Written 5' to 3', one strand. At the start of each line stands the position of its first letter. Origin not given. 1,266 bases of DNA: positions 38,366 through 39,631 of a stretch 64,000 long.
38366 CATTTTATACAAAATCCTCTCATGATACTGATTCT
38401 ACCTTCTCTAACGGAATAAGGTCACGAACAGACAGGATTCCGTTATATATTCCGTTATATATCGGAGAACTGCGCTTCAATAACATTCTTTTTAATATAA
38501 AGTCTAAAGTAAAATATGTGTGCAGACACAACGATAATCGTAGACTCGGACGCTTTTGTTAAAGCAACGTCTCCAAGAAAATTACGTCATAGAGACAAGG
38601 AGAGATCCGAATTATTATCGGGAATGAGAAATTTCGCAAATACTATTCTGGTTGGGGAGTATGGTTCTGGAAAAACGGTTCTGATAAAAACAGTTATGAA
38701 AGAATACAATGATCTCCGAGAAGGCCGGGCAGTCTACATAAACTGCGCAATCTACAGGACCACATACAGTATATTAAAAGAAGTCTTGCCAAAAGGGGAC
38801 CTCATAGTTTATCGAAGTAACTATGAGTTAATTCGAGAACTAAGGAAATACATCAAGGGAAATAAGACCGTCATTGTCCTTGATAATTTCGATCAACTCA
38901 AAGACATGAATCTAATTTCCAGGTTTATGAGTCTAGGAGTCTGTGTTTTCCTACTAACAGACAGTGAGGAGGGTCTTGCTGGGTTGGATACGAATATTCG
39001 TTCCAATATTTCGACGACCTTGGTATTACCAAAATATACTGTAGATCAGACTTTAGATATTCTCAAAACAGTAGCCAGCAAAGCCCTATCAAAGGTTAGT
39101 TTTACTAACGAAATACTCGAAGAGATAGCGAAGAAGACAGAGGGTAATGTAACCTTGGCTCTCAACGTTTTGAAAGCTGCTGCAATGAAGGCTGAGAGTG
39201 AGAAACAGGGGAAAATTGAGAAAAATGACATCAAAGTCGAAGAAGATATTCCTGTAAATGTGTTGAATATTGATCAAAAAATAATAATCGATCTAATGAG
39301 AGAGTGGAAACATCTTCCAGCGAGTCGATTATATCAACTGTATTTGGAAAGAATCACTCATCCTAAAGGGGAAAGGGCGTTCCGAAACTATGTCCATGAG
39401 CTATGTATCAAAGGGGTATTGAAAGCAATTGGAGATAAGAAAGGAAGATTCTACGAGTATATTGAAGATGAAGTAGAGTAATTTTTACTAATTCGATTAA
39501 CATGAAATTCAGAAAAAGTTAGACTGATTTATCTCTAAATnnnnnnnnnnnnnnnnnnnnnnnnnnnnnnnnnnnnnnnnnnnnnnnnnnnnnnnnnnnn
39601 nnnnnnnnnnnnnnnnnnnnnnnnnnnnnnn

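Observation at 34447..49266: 14.8-kb AT-rich element integrated into initiator tRNA-Met with a perfect 17-nt att duplication and an intact integrase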

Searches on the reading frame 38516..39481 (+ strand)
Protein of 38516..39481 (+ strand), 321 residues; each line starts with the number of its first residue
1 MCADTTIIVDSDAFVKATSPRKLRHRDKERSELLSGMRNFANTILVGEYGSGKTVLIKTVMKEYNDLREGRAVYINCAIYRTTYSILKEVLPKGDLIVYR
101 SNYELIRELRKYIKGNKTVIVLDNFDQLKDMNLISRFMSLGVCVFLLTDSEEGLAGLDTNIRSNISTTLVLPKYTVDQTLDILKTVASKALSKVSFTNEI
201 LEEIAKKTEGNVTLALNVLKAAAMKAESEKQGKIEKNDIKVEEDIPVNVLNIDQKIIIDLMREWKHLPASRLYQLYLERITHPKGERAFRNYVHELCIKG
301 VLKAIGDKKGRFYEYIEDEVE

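Call 7: search_protein_families(library=pfam, proteins=[window:38516-39481:+], max_evalue=0.01)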
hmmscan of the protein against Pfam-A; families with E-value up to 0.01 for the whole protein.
window:38516-39481:+ (321 aa): 14 families
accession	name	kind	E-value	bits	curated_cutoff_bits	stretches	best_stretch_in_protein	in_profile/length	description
PF13401.12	AAA_22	-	1.5e-09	38.6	27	1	43-134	8-101/130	AAA domain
PF00931.28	NB-ARC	-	2.9e-09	37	23.5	1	37-225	15-208/248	NB-ARC domain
PF13191.12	AAA_16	-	1.3e-07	32.7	32.6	1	23-133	2-149/167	AAA ATPase domain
PF22703.2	Cdc6_lid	-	4.4e-06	26.9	27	1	181-240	2-64/68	Cdc6 AAA+ ATPase-type lid domain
PF13173.12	AAA_14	-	4.5e-05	23.9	27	1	43-154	5-102/129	AAA domain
PF00004.35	AAA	-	4.9e-05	24.2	21.2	1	44-129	2-70/131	ATPase family associated with various cellular activities (AAA)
PF21960.2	RCF1-5-like_lid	-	0.00038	20.8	27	1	181-224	1-43/43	RCF1/5-like, AAA+ ATPase lid domain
PF25199.1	nSTAND_NTPase5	-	0.0015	18.8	34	0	41-137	42-119/145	Novel STAND NTPase 5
PF07728.20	AAA_5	-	0.0035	17.8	22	1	43-137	2-86/139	AAA domain (dynein-related subfamily)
PF00005.33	ABC_tran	-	0.0036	18.3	25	0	41-75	12-45/137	ABC transporter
PF12846.13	AAA_10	-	0.004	16.7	27.5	1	39-97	20-71/362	AAA-like domain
PF12775.13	AAA_7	-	0.0043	17.1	25.8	0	38-78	31-70/181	P-loop containing dynein motor region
PF13245.12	AAA_19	-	0.0056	17.3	25.1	0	42-85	13-56/134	AAA domain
PF16193.11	AAA_assoc_2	-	0.006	17.3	34.3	0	193-253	4-63/81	AAA C-terminal domain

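Call 9: search_protein_families(library=padloc, proteins=[window:38516-39481:+], max_evalue=0.01)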
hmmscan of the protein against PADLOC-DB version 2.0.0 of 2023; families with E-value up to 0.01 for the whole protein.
window:38516-39481:+ (321 aa): 2 families
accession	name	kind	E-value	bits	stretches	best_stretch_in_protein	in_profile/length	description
PDLC04140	mad8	-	9.3e-06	23.4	0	42-73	29-60/314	mads_8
PDLC01994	RtcR_PspF1--CARF_AAA_HTH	-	0.0026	14.9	1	26-81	163-219/468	-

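Call 10: search_protein_families(library=ncbifam, proteins=[window:38516-39481:+], max_evalue=0.01)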
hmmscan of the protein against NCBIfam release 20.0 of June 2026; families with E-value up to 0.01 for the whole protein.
window:38516-39481:+ (321 aa): 13 families
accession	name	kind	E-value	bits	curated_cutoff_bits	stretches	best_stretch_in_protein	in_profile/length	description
TIGR02928.1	TIGR02928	subfamily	1e-18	67.4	181.3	1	9-311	3-357/366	orc1/cdc6 family replication initiation protein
NF001624.0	PRK00411.1-2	subfamily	7.3e-18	64.6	354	1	4-242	10-275/374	ORC1-type DNA replication protein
NF001623.0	PRK00411.1-1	equivalog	2.3e-16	59.6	311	1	6-253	16-301/411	ORC1-type DNA replication protein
NF001625.0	PRK00411.1-3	equivalog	3.1e-14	52.5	501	1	5-247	18-293/415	ORC1-type DNA replication protein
NF001626.0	PRK00411.1-5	equivalog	6e-11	41.8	417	2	152-241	186-278/374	ORC1-type DNA replication protein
NF053861.1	DS8_antiphage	equivalog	2e-05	22.6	790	1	26-129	356-456/994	anti-phage protein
NF009067.0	PRK12402.1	equivalog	0.00023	20.2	317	0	169-236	179-244/340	replication factor C small subunit 2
NF005304.0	PRK06835.1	equivalog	0.0011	18.1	215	0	84-133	201-249/330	ATP-binding protein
NF003229.0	PRK04195.1-5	equivalog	0.0011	17.8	280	0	164-229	155-218/413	replication factor C large subunit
NF043079.1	MMSYN1_0167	equivalog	0.0017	17.2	740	1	44-243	35-196/561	oligopeptide ABC transporter ATP-binding protein OppD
TIGR00929.1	VirB4_CagE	subfamily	0.0068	14.7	643.1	0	41-67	438-464/792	VirB4 family type IV secretion/conjugal transfer ATPase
NF000868.0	PRK00080.1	equivalog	0.0078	15.1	282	0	155-240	161-244/330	Holliday junction branch migration DNA helicase RuvB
NF003233.0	PRK04195.2-3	equivalog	0.0082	15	471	0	181-237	165-219/504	replication factor C large subunit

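Call 58: search_solved_structures(query=window:38516-39481:+, max_evalue=0.01, show_alignments=1)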
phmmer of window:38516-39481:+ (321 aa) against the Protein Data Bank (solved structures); distinct sequences matched with E-value up to 0.01: 5.
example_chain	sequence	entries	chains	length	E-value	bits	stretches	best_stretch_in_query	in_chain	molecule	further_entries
1fnn_A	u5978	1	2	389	4.2e-11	46.1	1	6-241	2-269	CELL DIVISION CONTROL PROTEIN 6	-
2v1u_A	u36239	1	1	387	3.7e-05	26.6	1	35-278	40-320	CELL DIVISION CONTROL PROTEIN 6 HOMOLOG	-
2qby_B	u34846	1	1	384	0.00052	22.8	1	41-310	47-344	Cell division control protein 6 homolog 3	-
7jgr_G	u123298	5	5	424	0.0013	21.4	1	43-232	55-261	Cell division control protein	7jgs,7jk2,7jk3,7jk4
4xgc_E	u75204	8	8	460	0.0094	18.7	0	44-148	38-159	Origin recognition complex subunit 5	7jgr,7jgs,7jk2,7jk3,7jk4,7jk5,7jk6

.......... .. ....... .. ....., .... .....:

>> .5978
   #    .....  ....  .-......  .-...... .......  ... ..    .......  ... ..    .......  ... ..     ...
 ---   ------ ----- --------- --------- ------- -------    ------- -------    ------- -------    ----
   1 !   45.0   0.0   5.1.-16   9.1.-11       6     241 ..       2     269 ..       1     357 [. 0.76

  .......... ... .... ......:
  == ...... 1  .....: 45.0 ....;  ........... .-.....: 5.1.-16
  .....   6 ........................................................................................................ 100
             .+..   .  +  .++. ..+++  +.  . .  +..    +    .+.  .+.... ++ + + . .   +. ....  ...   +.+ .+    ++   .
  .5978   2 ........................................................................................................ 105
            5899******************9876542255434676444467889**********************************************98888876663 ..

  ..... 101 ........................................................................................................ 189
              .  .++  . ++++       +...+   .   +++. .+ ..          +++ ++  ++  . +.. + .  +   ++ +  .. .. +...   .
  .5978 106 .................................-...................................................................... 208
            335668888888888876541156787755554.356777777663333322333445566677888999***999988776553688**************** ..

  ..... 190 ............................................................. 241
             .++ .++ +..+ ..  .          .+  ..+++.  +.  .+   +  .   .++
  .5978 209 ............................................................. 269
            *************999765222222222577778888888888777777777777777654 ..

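Call 64: search_protein_families(library=phrogs, proteins=[window:38516-39481:+], max_evalue=0.001)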
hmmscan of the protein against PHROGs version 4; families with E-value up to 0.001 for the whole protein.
window:38516-39481:+ (321 aa): 5 families
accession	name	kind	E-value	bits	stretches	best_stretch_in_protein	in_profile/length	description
phrog_7998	-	unknown function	8.9e-19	68.8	1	36-314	32-335/339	-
phrog_168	-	DNA, RNA and nucleotide metabolism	7.5e-10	40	1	32-237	35-219/314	clamp loader of DNA polymerase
phrog_296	-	integration and excision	1.9e-08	34.4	1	44-130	322-402/626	DNA transposition protein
phrog_5846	-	DNA, RNA and nucleotide metabolism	3.3e-06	27.6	1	42-294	40-280/380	clamp loader of DNA polymerase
phrog_6841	-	unknown function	0.00091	19.2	0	18-65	31-79/470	-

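Call 69: search_dna_similar(query=window:38516-39481:+, collection=phages, mode=protein, max_rows=10, max_evalue=0.001)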
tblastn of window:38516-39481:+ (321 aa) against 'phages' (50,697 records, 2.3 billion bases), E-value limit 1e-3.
Records with a match: 5; places in all: 5; records where one place covers at least 80% of the query: 4.
Best place of each record, by identity: <60% 5.
By first word of the organism name: Halobacterium 2; Saline 2; Haloarchaeal 1.
By host as written in the record: Halobacterium salinarum strain S9 2; Natrinema sp. J7-1 2; Natrinema thermotolerans A29 1.
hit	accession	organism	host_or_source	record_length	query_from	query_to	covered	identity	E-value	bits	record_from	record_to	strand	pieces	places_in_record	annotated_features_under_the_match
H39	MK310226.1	Halobacterium phage ChaoS9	Halobacterium salinarum strain S9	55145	7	321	98%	24.6%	8e-17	87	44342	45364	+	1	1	orc1: Orc1-type DNA replication protein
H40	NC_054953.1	Halobacterium phage ChaoS9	Halobacterium salinarum strain S9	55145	7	321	98%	24.6%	8e-17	87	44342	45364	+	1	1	orc1: Orc1-type DNA replication protein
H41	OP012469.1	Saline Natrinema sp. J7-1 virus 2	Natrinema sp. J7-1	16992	7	313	96%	24.4%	2e-17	89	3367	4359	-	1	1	Orc1/Cdc6 superfamily protein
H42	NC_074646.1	Saline Natrinema sp. J7-1 virus 2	Natrinema sp. J7-1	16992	7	313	96%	24.4%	2e-17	89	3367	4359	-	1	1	Orc1/Cdc6 superfamily protein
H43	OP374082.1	Haloarchaeal virus HJTV-4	Natrinema thermotolerans A29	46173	5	223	68%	24.5%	1e-5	52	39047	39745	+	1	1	AAA family ATPase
